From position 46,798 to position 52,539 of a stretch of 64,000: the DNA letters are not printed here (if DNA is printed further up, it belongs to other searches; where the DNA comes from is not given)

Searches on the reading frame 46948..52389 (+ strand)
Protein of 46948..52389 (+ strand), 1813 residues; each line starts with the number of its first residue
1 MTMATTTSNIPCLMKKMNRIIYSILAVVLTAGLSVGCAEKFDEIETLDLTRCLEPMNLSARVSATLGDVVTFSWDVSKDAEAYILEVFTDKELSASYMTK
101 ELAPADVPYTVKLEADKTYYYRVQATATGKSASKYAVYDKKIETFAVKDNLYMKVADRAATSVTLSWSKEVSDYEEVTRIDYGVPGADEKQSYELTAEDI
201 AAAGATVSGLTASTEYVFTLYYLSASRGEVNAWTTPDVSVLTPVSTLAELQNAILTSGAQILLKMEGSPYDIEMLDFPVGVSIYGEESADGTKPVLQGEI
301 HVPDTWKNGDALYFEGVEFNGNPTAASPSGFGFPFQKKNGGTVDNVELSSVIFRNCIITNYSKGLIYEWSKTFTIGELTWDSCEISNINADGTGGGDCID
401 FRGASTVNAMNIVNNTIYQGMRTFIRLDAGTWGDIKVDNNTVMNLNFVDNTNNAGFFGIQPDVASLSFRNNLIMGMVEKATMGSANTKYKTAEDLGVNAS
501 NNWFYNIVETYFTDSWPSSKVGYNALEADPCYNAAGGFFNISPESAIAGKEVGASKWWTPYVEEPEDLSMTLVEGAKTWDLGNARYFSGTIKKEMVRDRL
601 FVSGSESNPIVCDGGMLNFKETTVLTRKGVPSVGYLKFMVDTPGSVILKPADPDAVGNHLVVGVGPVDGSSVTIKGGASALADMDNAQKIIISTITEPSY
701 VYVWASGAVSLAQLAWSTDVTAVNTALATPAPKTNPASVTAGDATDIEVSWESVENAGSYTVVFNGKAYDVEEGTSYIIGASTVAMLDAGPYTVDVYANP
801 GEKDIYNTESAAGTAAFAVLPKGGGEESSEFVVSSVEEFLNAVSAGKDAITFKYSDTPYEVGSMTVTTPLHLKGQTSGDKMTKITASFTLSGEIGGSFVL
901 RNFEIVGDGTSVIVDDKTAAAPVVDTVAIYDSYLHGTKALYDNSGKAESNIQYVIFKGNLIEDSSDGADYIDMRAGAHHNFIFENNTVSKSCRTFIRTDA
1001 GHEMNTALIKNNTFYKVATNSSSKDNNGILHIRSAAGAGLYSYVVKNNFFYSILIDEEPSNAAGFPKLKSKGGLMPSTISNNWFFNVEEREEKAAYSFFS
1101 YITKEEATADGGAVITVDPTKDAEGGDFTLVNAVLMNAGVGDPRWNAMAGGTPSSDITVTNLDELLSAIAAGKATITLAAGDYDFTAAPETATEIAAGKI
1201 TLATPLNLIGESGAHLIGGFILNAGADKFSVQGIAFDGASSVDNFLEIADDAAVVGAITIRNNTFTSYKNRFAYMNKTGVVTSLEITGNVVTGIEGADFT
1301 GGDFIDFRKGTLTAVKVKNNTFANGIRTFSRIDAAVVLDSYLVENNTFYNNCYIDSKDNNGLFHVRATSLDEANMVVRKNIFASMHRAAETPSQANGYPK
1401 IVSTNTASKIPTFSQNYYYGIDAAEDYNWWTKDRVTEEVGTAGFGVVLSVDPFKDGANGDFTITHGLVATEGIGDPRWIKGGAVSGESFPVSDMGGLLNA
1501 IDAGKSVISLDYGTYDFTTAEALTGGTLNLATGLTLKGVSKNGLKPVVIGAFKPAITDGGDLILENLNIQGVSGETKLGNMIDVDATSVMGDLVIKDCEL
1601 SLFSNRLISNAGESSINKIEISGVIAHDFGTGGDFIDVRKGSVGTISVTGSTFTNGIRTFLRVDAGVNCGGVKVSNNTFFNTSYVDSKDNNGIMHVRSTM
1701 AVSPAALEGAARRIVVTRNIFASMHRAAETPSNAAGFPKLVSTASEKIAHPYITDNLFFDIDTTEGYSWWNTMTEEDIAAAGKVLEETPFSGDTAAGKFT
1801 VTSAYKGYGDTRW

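Call 31: search_protein_families(library=pfam, proteins=[window:46948-52389:+], max_evalue=0.0001)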
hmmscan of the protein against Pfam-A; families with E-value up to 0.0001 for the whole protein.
window:46948-52389:+ (1813 aa): 3 families
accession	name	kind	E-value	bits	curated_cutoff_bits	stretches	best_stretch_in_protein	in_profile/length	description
PF17161.10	DUF5123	-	1.3e-38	133.1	35.1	3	1343-1478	3-113/113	Domain of unknown function (DUF5123)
PF16318.11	DUF4957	-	5.6e-34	117.4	30.8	3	311-419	43-141/142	Domain of unknown function (DUF4957)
PF00041.27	fn3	-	1.7e-05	25.3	25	0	153-225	6-71/84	Fibronectin type III domain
